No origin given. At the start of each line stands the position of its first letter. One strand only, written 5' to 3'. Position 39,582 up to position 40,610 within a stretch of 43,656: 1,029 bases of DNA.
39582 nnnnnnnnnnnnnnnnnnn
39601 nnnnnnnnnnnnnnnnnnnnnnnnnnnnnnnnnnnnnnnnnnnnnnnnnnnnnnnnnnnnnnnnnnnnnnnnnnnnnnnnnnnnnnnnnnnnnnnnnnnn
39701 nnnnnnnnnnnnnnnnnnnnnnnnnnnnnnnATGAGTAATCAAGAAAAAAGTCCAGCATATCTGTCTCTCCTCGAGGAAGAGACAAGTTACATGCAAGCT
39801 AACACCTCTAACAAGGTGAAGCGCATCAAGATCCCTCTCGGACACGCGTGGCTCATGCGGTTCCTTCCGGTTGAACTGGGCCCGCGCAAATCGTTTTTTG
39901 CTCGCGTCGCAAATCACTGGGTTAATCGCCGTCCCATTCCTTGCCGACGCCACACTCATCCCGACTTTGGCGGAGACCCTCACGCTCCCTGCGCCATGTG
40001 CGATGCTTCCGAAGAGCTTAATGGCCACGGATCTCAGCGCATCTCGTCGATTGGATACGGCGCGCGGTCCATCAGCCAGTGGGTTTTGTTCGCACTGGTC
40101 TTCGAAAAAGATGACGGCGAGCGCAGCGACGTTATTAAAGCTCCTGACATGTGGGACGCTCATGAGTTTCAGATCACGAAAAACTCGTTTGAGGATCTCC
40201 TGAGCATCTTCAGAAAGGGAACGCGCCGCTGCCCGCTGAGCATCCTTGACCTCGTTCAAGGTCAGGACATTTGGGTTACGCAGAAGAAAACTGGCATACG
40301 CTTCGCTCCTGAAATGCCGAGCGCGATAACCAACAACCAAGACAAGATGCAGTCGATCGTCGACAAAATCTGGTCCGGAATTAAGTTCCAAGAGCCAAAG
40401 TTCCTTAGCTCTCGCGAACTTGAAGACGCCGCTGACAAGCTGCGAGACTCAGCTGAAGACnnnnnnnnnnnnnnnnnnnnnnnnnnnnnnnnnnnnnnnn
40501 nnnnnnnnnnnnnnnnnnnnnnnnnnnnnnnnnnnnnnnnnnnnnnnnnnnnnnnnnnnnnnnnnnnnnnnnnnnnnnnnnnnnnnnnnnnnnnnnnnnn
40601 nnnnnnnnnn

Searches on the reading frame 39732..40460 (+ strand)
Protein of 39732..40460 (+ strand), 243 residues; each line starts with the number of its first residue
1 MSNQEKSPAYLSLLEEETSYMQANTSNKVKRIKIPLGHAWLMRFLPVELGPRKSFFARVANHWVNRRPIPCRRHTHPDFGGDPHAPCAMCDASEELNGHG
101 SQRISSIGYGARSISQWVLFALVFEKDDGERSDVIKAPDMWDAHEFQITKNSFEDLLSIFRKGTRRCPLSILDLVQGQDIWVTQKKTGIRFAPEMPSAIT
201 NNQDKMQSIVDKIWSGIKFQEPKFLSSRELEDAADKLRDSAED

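Call 8: search_solved_structures(query=window:39732-40460:+, max_evalue=10, show_alignments=2)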
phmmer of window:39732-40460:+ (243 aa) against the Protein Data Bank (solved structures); distinct sequences matched with E-value up to 10: 0.

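Call 10: find_homologous_proteins(query=window:39732-40460:+, max_evalue=0.001)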
Query window:39732-40460:+: 153 candidates shared short words with the query, none scored E <= 0.001.

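Call 19: search_protein_representatives(protein=window:39732-40460:+)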
Query: 243 residues. Proteins with E-value up to 0.001 (for the whole library): 187; up to 1e-10: 172; up to 1e-30: 90. The best 150 are listed.
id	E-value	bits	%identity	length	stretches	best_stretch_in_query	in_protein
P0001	1.0e-149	513.0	100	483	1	21-243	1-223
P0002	2.5e-90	318.5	57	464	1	6-241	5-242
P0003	1.1e-71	257.6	53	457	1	8-243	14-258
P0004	1.3e-64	234.4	46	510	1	1-240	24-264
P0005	1.6e-61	224.2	46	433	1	7-240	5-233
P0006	2.7e-59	217.0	42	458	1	10-240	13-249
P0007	9.5e-59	215.2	41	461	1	5-242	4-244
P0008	2.9e-58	213.6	41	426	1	1-240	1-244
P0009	7.8e-58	212.2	46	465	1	11-241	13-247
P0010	1.0e-57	211.8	43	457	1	5-240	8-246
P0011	9.4e-52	192.3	42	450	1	3-243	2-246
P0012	5.1e-51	189.8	42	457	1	12-243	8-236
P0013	5.3e-50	186.5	37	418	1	7-241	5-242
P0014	1.2e-49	185.4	41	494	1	7-241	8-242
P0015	1.7e-49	184.9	39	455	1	1-242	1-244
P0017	3.6e-48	180.5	41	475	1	9-242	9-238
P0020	6.3e-44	166.6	38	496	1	5-239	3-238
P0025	6.4e-42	160.0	36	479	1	13-241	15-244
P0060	1.6e-34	135.8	32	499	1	6-239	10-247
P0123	8.7e-26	107.2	30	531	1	5-239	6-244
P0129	1.4e-24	103.3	29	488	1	6-231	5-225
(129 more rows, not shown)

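Call 21: predict_structure(protein=window:39732-40460:+)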
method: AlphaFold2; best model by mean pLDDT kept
length: 243 residues; sequences in the alignment: 1
mean_pLDDT: 34.8   pTM: 0.17
mean pLDDT of the five models: 34.8, 30.3, 28.5, 28.3, 28.3
residues with pLDDT >= 90: 0; 70-90: 14; 50-70: 7; < 50: 222
segments of 3 or more residues with pLDDT < 50: 1-214, 216-222
pLDDT, mean of each block of 10 residues (from residue 1): 38 36 32 25 25 26 28 34 33 33 32 29 31 28 26 33 27 26 24 33 41 45 66 77 49
secondary structure, 60 per line:
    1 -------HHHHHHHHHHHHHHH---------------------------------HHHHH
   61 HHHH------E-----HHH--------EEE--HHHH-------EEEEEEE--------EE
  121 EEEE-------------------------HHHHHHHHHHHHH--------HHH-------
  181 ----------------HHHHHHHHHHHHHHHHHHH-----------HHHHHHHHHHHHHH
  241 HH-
elements in order: H8-22 H56-64 E88-90 H93-96 E104-110 E119-124 H150-162 H197-215 H227-242

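Call 25: search_solved_structures(query=A1, max_evalue=10, show_alignments=3)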
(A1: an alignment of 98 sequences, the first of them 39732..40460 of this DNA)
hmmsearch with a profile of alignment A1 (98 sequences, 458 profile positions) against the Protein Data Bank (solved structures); distinct sequences matched with E-value up to 10: 12.
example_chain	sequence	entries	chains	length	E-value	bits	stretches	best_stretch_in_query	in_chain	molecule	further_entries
9b62_G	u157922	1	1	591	0.1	14.8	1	267-346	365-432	Ran GTPase-activating protein 1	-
5gyl_A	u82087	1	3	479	0.38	12.9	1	253-298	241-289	legumin-like protein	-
6c2u_A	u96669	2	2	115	0.58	12.3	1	208-243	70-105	phosphate-loop protein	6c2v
8ga8_L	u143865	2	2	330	0.96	11.6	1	234-328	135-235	Transcriptional regulatory protein PHO23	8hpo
8k60_F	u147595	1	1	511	1.1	11.4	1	302-442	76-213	RNA polymerase principal sigma factor HrdB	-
1z7a_A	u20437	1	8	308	1.1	11.4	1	39-69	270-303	conserved hypothetical protein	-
7vpz_F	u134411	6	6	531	1.1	11.4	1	301-442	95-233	RNA polymerase principal sigma factor HrdB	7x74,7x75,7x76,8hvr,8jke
7vpd_F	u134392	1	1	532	1.1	11.4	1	301-442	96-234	RNA polymerase sigma factor SigA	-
3ksc_A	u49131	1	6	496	1.4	11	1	252-310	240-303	LegA class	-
6rxt_UP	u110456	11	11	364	4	9.6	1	195-402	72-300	Utp16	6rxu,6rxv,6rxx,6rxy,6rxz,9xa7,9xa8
7eeb_B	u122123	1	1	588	4.2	9.5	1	247-365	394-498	Cation channel sperm-associated protein 2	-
8pmp_D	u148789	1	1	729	8.2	8.5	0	221-376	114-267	Serrate RNA effector molecule homolog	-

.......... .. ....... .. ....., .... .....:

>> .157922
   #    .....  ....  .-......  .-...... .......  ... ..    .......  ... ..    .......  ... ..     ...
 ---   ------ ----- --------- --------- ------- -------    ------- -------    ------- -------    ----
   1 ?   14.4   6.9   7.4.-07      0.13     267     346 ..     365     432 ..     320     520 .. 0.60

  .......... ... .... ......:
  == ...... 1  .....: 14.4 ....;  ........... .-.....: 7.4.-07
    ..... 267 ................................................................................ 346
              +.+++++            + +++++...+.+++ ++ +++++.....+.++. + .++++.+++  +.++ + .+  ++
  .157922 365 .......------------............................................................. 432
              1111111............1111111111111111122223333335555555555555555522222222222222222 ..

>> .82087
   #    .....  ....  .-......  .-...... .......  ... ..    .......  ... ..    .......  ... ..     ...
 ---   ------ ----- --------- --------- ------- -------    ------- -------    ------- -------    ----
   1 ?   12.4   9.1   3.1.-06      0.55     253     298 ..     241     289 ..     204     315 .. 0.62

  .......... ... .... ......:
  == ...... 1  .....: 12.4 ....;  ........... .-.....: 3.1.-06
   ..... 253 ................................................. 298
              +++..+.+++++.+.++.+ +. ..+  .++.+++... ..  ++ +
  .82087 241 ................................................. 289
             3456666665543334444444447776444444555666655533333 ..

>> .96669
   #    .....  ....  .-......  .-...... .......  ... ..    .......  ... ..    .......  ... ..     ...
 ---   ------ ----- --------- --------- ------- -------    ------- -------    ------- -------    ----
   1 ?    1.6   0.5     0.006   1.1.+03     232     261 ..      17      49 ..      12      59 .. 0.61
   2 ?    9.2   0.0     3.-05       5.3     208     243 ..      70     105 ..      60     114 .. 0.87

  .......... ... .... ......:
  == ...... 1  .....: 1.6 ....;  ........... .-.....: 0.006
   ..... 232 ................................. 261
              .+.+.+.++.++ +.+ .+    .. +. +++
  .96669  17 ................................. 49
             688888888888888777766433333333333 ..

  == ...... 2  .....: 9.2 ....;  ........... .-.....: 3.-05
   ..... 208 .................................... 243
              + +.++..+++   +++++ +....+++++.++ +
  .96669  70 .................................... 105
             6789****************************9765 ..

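Call 30: predict_structure(alignment_id=A1)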
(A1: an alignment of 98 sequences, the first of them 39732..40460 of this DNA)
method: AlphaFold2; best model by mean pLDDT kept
length: 243 residues; sequences in the alignment: 98
mean_pLDDT: 95.9   pTM: 0.86
mean pLDDT of the five models: 95.9, 95.4, 95.0, 94.7, 94.6
residues with pLDDT >= 90: 227; 70-90: 11; 50-70: 4; < 50: 1
segments of 3 or more residues with pLDDT < 50: none
pLDDT, mean of each block of 10 residues (from residue 1): 73 94 81 98 98 98 96 98 98 98 98 98 98 98 98 98 98 98 98 98 97 96 98 98 94
secondary structure, 60 per line:
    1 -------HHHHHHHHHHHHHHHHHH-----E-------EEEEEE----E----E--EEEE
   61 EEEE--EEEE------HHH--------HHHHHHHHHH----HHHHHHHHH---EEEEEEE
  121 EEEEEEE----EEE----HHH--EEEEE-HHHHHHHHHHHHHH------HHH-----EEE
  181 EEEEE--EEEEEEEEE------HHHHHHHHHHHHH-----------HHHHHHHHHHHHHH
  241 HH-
elements in order: H8-25 E39-44 E57-64 E67-70 H88-97 H102-110 E114-127 E132-134 E144-148 H150-163 E178-185 E188-196 H203-215 H227-242

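Call 33: fold_search(model_id=the predicted structure, library=pdb)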
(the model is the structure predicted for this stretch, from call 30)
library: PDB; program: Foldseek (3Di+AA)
matches with E <= 10: 541; with E <= 0.001: 6
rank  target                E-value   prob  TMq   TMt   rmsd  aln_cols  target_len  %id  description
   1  2a1k_A                2.1e-08  1.00  0.59  0.66   5.0       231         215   17  RB69 single-stranded DNA binding protein core domain (released 2006-05-09)
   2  2a1k_B                5.2e-08  1.00  0.55  0.62   5.2       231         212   16  RB69 single-stranded DNA binding protein core domain (released 2006-05-09)
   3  1gpc                  2.5e-07  1.00  0.57  0.62   5.1       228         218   14  CORE GP32, DNA-BINDING PROTEIN (released 1995-10-15)
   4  8gme_A                3.2e-07  1.00  0.58  0.57   5.3       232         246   16  Crystal structure of the gp32-Dda-dT17 complex (released 2023-06-28)
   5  8gme_B                2.8e-06  1.00  0.52  0.53   5.9       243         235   15  Crystal structure of the gp32-Dda-dT17 complex (released 2023-06-28)
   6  2atq_B                1.1e-04  1.00  0.49  0.55   6.8       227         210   17  RB69 single-stranded DNA binding protein-DNA polymerase fusion (released 2006-05-09)
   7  5gjq_g                1.3e-01  0.04  0.12  0.13  16.6       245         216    9  Structure of the human 26S proteasome bound to USP14-UbAl (released 2016-08-17)
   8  5wb5_A                1.5e-01  0.05  0.11  0.14  18.9       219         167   10  Leishmania IF4E-1 bound to Leishmania 4E-IP1 (released 2018-03-14)
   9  4hk1                  1.8e-01  0.02  0.09  0.09  21.8       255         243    8  Crystal Structure of PCNA from Drosophila melanogaster (released 2013-04-10)
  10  7dr6_K                2.1e-01  0.04  0.12  0.13  17.0       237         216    8  PA28alpha-beta in complex with immunoproteasome (released 2021-01-20)
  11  6fc1_C                2.2e-01  0.07  0.14  0.18  18.6       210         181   11  Crystal structure of the eIF4E-Eap1p complex from Saccharomyces cerevisiae in the cap-bound state (released 2018-06-27)
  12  4v7o_AB               2.2e-01  0.04  0.12  0.13  15.6       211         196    8  Proteasome Activator Complex (released 2014-07-09)
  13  8yiy_K                2.2e-01  0.02  0.10  0.10  17.3       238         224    9  Cryo-EM structure of human proteasome assembly intermediate preholo-1 (released 2025-01-15)
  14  6fc2_C                2.3e-01  0.08  0.15  0.19  18.9       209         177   11  Crystal structure of the eIF4E-Eap1p complex from Saccharomyces cerevisiae (released 2018-06-27)
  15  5fgi_N                2.5e-01  0.03  0.11  0.12  18.2       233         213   10  Yeast 20S proteasome beta1-T1A beta2-T1A double mutant in complex with Carfilzomib (released 2016-03-23)
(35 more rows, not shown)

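Call 35: find_homologous_proteins(query=A1, max_evalue=0.00001)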
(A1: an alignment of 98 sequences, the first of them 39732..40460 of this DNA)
Query A1 (98 sequences) (243 aa, profile of the alignment): 6 proteins with E <= 0.00001 among 8000 candidates.
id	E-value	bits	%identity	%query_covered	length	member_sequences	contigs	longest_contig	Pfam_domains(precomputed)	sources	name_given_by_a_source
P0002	1.6e-127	444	58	99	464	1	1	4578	-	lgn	-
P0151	5.5e-124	433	34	97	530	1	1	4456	-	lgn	-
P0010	2.3e-123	431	43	96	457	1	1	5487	-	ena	-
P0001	3.7e-113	397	100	92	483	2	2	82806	-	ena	-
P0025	2.3e-110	388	37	96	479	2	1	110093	-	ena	-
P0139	2.0e-80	289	31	73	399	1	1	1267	-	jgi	jgi:hypothetical protein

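Call 37: find_encoding_contigs(protein=P0025, flank=10000, max_places=3)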
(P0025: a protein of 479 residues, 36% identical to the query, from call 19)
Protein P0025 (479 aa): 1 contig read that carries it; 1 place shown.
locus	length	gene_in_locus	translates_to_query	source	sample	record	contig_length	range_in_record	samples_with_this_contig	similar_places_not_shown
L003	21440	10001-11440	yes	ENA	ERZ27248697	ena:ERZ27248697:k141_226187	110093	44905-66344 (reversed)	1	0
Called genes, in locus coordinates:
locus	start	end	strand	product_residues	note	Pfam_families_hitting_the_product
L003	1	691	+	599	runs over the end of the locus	-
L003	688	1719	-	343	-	-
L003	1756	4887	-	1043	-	PF00476:DNA_pol_A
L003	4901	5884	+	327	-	-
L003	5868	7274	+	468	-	PF03796:DnaB_C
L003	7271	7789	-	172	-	-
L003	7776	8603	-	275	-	PF13522:GATase_6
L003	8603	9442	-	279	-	PF12224:Amidoligase_2 (faint)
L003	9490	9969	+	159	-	-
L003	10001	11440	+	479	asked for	-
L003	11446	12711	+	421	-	PF00154:RecA_N, PF08423:Rad51 (weak)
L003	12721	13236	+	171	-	-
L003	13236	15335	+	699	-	PF14890:Intein_splicing (faint), PF03161:LAGLIDADG_2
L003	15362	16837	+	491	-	-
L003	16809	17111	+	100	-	-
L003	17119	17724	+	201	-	-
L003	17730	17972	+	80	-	-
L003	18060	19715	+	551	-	PF03420:Peptidase_S77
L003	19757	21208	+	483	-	PF07068:Gp23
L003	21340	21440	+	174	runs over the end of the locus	-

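Call 38: find_encoding_contigs(protein=P0002, flank=5000, max_places=3)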
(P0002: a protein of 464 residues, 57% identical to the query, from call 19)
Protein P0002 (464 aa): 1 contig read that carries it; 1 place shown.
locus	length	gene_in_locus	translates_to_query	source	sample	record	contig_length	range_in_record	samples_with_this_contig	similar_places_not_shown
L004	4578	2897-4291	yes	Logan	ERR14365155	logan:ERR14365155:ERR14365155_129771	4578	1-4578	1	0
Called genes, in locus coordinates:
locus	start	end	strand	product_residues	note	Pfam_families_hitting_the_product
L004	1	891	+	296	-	?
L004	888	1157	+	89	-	-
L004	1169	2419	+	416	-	PF01075:Glyco_transf_9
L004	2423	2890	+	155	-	-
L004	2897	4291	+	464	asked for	-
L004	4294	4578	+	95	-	?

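Call 39: find_encoding_contigs(protein=P0010, flank=5000, max_places=3)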
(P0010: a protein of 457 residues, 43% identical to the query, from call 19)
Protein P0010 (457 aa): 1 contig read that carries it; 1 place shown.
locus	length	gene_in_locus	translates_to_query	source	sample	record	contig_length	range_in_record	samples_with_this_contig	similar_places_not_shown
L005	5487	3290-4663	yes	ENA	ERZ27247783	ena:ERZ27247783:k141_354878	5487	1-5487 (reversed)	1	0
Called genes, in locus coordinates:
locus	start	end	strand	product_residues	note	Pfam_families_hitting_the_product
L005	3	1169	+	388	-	?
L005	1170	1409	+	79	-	-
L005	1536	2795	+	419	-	PF01075:Glyco_transf_9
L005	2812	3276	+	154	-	-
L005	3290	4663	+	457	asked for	-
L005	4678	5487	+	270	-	?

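Call 40: find_encoding_contigs(protein=P0151, flank=5000, max_places=3)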
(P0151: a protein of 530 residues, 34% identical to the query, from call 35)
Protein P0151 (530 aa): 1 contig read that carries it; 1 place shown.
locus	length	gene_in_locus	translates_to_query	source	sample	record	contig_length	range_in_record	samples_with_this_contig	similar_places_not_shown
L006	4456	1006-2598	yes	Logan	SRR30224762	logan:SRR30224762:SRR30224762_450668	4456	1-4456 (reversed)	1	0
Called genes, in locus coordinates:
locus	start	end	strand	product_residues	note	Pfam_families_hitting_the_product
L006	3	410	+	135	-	?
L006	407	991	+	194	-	-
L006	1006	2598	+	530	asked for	-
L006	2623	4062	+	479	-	PF08423:Rad51, PF00154:RecA_N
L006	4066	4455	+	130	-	?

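Call 41: find_related_loci(query=window:39732-40460:+, collection=viral_contigs, flank=6000)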
Query window:39732-40460:+ (243 aa) in viral_contigs; peptide patterns used: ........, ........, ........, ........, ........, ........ (x = any residue, [..] = any of these).
2 stretches matched a pattern, but none encodes a relative of the query by tblastn (E <= 1e-3).

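Call 42: find_related_loci(query=window:39732-40460:+, collection=genome_contigs, flank=6000)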
Query window:39732-40460:+ (243 aa) in genome_contigs; peptide patterns used: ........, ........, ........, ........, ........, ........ (x = any residue, [..] = any of these).
23 stretches matched a pattern, but none encodes a relative of the query by tblastn (E <= 1e-3).

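Call 45: find_related_loci(query=window:39732-40460:+, collection=metagenome_contigs, flank=3000)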
Query window:39732-40460:+ (243 aa) in metagenome_contigs; peptide patterns used: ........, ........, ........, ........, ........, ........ (x = any residue, [..] = any of these).
28 stretches matched a pattern; 1 encode a relative of the query (tblastn E <= 1e-3); 1 distinct loci.
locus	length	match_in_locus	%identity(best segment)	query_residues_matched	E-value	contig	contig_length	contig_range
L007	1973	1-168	100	188-243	3e-35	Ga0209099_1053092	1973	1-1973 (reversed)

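Call 76: fold_search(model_id=the predicted structure, library=viral)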
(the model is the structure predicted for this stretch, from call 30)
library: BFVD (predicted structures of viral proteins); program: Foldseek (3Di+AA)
matches with E <= 10: 533; with E <= 0.001: 53
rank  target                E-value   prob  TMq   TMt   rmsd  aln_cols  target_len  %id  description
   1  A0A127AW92            6.6e-11  1.00  0.58  0.32  10.2       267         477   15  Uncharacterized protein [Bacillus phage SP-15]
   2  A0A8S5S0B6            1.1e-10  1.00  0.48  0.37  13.7       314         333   17  SsDNA-binding protein [Myoviridae sp. ctNQV2]
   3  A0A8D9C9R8            4.0e-10  1.00  0.62  0.49   6.9       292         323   16  Single-stranded DNA-binding protein [uncultured marine phage]
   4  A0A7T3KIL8            2.6e-09  1.00  0.56  0.43   8.1       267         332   15  (no name in the UniProt tables at hand)
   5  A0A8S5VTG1            6.0e-09  1.00  0.59  0.40   7.9       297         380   12  Single-stranded DNA-binding protein [Ackermannviridae sp.]
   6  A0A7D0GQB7            8.0e-09  1.00  0.50  0.39   9.1       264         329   15  (no name in the UniProt tables at hand)
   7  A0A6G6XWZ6            3.2e-08  1.00  0.56  0.44   8.9       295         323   12  (no name in the UniProt tables at hand)
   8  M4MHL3                3.6e-08  1.00  0.56  0.37   7.5       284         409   15  (no name in the UniProt tables at hand)
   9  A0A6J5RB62            4.1e-08  1.00  0.55  0.41   9.0       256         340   14  Single-stranded DNA-binding protein [uncultured Caudovirales phage]
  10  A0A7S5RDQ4            5.5e-08  1.00  0.50  0.38  10.9       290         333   12  (no name in the UniProt tables at hand)
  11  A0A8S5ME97            7.9e-08  1.00  0.53  0.34   5.7       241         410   13  Uncharacterized protein [Siphoviridae sp. ctYh54]
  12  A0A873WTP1            1.4e-07  1.00  0.46  0.29  17.6       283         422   14  (no name in the UniProt tables at hand)
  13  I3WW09                2.5e-07  1.00  0.53  0.48   6.1       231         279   16  Single-stranded DNA-binding protein [Acinetobacter phage ZZ1]
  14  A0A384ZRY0            2.6e-07  1.00  0.47  0.34  11.7       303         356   12  Single-stranded DNA-binding protein [Vibrio phage YC]
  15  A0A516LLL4            2.8e-07  1.00  0.56  0.37   8.2       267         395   13  (no name in the UniProt tables at hand)
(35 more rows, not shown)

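Call 79: list_cluster_members(proteins=[P0003, P0004, P0007, P0012, P0014, P0017, P0020, P0060, P0123, P0129])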
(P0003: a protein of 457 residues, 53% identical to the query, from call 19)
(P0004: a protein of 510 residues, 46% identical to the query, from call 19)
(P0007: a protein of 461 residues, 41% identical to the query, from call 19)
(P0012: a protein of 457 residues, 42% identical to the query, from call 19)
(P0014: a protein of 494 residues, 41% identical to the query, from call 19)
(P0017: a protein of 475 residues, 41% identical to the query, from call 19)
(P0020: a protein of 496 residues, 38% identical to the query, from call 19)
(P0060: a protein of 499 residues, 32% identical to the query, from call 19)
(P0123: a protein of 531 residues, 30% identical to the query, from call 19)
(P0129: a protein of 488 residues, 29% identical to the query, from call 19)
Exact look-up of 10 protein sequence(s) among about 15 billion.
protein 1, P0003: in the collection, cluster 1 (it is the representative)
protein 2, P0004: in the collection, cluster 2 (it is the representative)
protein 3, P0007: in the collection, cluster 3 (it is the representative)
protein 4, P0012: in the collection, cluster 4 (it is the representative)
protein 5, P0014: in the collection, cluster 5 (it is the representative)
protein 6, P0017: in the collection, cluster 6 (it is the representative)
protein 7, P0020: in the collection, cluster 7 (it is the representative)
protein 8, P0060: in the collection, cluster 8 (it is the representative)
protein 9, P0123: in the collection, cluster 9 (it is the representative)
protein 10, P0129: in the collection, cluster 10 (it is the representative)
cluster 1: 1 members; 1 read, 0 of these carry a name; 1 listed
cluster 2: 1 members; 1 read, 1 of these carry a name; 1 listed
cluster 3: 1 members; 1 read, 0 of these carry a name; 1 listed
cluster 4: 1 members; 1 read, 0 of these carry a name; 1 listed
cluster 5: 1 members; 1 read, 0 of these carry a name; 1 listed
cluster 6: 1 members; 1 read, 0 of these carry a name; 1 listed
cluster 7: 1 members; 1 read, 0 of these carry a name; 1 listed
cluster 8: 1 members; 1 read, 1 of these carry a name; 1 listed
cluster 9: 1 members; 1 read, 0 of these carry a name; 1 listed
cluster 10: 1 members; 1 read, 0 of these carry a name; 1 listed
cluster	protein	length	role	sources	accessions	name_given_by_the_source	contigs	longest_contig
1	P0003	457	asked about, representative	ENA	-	-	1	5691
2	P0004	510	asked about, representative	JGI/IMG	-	hypothetical protein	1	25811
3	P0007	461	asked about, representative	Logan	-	-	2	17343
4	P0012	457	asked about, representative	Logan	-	-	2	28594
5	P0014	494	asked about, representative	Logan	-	-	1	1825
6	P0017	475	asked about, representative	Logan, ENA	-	-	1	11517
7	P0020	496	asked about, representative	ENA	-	-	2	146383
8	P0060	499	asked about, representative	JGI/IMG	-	hypothetical protein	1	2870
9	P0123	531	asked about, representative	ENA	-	-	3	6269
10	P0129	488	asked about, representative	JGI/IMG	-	-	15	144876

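Call 86: search_dna_similar(query=window:39732-40460:+, collection=phages, mode=protein, max_evalue=10, max_rows=15)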
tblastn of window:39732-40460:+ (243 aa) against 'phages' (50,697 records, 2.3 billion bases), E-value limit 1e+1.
Records with a match: 2; places in all: 2; records where one place covers at least 80% of the query: 0.
Best place of each record, by identity: <60% 2.
By first word of the organism name: Stenotrophomonas 1; Inovirus 1.
By host as written in the record: Stenotrophomonas sp. 1; Homo sapiens 1.
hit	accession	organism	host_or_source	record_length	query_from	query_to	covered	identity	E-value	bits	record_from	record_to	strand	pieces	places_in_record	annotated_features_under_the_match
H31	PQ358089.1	Stenotrophomonas phage TPWB-10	Stenotrophomonas sp.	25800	137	239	42%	23.7%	2e+0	36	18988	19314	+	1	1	tail length tape measure protein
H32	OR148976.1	Inovirus D_HF34_8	Homo sapiens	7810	23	72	21%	37.7%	9e+0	34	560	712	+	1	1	zonular occludens toxin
